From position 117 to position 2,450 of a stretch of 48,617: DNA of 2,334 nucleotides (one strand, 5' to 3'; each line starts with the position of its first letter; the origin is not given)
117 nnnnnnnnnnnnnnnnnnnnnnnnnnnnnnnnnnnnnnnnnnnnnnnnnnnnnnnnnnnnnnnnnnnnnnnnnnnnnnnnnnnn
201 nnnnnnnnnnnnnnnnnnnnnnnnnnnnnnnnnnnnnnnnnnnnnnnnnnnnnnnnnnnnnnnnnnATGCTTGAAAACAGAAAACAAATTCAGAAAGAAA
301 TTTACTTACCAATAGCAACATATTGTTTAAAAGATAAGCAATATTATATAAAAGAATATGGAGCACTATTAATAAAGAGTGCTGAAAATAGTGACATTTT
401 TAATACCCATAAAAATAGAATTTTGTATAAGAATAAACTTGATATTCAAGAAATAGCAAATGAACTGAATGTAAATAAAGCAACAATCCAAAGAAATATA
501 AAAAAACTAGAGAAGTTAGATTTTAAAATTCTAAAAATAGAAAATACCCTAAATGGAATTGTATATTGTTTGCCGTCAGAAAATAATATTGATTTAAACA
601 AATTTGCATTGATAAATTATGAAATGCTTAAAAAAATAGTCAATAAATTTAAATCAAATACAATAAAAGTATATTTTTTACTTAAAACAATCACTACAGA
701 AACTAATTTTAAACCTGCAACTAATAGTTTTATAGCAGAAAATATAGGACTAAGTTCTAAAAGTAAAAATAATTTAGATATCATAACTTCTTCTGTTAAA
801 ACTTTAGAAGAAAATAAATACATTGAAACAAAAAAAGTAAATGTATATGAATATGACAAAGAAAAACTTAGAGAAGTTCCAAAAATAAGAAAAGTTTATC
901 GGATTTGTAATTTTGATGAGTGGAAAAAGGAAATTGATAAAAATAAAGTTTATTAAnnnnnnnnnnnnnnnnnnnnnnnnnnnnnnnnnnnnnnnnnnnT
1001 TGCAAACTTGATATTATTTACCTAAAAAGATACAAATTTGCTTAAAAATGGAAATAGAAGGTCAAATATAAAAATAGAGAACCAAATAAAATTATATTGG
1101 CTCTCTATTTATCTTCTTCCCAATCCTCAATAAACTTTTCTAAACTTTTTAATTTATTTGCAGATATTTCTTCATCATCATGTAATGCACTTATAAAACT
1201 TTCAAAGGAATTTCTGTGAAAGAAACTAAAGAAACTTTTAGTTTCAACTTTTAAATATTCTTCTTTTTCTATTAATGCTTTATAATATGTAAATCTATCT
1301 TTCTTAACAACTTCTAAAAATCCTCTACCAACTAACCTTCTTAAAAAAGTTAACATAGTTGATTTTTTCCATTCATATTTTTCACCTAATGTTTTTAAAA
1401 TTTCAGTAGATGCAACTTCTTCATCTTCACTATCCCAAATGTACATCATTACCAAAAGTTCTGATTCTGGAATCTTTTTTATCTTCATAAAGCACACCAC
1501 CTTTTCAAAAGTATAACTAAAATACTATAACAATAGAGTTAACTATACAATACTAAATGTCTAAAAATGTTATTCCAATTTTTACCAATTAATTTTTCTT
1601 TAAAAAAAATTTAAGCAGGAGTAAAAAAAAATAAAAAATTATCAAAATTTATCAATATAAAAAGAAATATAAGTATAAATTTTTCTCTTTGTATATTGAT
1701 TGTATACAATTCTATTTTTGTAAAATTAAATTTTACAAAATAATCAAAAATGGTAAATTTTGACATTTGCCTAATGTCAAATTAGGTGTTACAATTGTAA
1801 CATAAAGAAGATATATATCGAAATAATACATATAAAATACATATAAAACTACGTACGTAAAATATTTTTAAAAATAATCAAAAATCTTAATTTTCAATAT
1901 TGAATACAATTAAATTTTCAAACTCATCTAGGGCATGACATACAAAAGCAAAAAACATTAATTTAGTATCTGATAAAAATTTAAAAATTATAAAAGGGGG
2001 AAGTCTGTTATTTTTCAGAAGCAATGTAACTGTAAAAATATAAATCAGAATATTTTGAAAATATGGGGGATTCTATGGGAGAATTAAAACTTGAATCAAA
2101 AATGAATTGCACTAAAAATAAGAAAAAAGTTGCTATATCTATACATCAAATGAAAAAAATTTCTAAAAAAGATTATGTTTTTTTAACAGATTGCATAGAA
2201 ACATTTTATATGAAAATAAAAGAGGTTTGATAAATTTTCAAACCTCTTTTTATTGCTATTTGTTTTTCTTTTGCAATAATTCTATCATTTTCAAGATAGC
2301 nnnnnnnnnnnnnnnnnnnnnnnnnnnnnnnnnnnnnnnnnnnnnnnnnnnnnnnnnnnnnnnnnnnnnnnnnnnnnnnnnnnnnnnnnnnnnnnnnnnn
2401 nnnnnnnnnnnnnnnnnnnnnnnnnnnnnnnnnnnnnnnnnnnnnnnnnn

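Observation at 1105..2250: BlaI/MecI/CopY-family repressors without a BlaR1-type sensor, next to a palindrome-dense control region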

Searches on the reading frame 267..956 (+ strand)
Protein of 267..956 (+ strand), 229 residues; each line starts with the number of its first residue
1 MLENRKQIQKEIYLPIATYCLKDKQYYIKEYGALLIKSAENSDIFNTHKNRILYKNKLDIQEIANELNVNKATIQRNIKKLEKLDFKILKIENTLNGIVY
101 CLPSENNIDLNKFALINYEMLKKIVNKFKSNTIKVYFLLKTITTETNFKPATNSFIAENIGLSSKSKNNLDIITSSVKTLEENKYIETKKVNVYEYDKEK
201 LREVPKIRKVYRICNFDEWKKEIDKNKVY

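Call 4: search_protein_families(library=pfam, proteins=[window:267-956:+], max_evalue=0.01)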
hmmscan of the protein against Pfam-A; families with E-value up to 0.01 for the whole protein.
window:267-956:+ (229 aa): 15 families
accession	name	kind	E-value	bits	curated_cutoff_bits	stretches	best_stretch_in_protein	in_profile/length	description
PF08279.18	HTH_11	-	6.3e-07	29.6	25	1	52-90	8-48/55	HTH domain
PF13730.12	HTH_36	-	7.7e-06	26.1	25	1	60-85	28-53/55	Helix-turn-helix domain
PF01047.28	MarR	-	2.2e-05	24.7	24.6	1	55-86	15-46/59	MarR family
PF01325.25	Fe_dep_repress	-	0.00016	22.2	26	0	61-83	26-48/60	Iron dependent repressor, N-terminal DNA binding domain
PF13412.12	HTH_24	-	0.00019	21.3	21.9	1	58-84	18-44/48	Winged helix-turn-helix DNA-binding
PF12802.13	MarR_2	-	0.00022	21.8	27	1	53-85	14-48/61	MarR family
PF01022.26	HTH_5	-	0.0013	19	22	1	53-85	11-43/47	Bacterial regulatory protein, arsR family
PF08220.18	HTH_DeoR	-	0.0013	18.8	21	1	53-90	10-46/57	DeoR-like helix-turn-helix domain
PF13601.12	HTH_34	-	0.0032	18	27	0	56-86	13-43/80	Winged helix DNA-binding domain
PF14493.12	HTH_40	-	0.0035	18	27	1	53-141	8-71/89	Helix-turn-helix domain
PF13936.12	HTH_38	-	0.0038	17.4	27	0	52-80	15-43/44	Helix-turn-helix domain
PF01978.25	TrmB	-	0.0057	16.9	25.6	0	53-86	18-51/68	Sugar-specific transcriptional regulator TrmB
PF13545.12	HTH_Crp_2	-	0.0071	16.7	27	0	58-83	23-48/70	Crp-like helix-turn-helix domain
PF04297.20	UPF0122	-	0.0072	17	22.7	1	52-84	28-60/101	Putative helix-turn-helix protein, YlxM / p13 like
PF12840.13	HTH_20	-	0.0081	16.6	27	0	61-85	22-46/51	Helix-turn-helix domain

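Call 5: search_protein_families(library=ncbifam, proteins=[window:267-956:+], max_evalue=0.01)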
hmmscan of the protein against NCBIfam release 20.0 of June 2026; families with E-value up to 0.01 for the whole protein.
window:267-956:+ (229 aa): 5 families
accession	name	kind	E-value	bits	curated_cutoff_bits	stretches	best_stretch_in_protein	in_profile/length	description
NF053606.1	Sta1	subfamily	0.00014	21.9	80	1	52-86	29-63/100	Sta1 family transcriptional regulator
NF040939.2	trans_reg_lrs14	equivalog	0.00015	21.7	90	1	52-86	30-65/103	Lrs14 family HTH-type transcriptional regulator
NF045758.2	YlxM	equivalog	0.0019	18.2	80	1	53-84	28-59/72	YlxM family DNA-binding protein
TIGR01884.1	cas_HTH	subfamily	0.0048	16.3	60.2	1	57-84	156-183/202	CRISPR-associated CARF protein Csa3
NF041397.1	TranRegGlpR_Halo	equivalog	0.0084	15.8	300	0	55-83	17-45/253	HTH-type transcriptional regulator GlpR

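Call 53: search_protein_families(library=phrogs, proteins=[window:267-956:+], max_evalue=0.001)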
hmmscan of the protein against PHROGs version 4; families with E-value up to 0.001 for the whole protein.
window:267-956:+ (229 aa): 1 family
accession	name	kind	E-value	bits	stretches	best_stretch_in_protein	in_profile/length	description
phrog_3396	-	DNA, RNA and nucleotide metabolism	7.2e-122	406.2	1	1-229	1-229/229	segregation and condensation complex subunit ScpB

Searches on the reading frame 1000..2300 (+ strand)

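Call 49: search_protein_families(library=pfam, proteins=[L010:5477-5866:-, L011:5445-5771:-, L012:5298-5831:-, L012:4936-5259:-], max_evalue=0.01)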
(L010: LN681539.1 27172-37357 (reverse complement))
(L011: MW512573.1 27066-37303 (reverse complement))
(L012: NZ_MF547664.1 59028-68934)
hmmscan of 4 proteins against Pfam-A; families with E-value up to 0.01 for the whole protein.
L010:5477-5866:- (129 aa): 3 families
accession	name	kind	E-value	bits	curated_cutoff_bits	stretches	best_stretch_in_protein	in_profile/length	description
PF03965.22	Penicillinase_R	-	4.3e-14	53.3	22.6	1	14-121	5-111/115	Penicillinase repressor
PF22381.2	Staph_reg_Sar_Rot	-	0.0034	17.9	27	1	9-65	11-62/85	Transcriptional regulator SarA/Rot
PF08100.18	Dimerisation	-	0.0057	16.9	25.6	0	14-67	27-76/93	O-methyltransferase dimerisation domain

L011:5445-5771:- (108 aa): 1 family
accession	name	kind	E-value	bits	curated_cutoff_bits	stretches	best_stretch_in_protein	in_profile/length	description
PF03965.22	Penicillinase_R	-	3.1e-11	44.1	22.6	1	1-102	9-112/115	Penicillinase repressor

L012:5298-5831:- (177 aa): 0 families

L012:4936-5259:- (107 aa): 3 families
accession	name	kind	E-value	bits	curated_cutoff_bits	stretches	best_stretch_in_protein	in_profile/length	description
PF03965.22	Penicillinase_R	-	8.6e-19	68.4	22.6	1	8-102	3-96/115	Penicillinase repressor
PF18032.6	FRP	-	0.0003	21.6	26.6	1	13-67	37-89/99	Photoprotection regulator fluorescence recovery protein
PF24464.1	Ig_F54D1_6_2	-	0.0044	17.2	27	1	12-84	66-133/159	F54D1.6, Ig-like domain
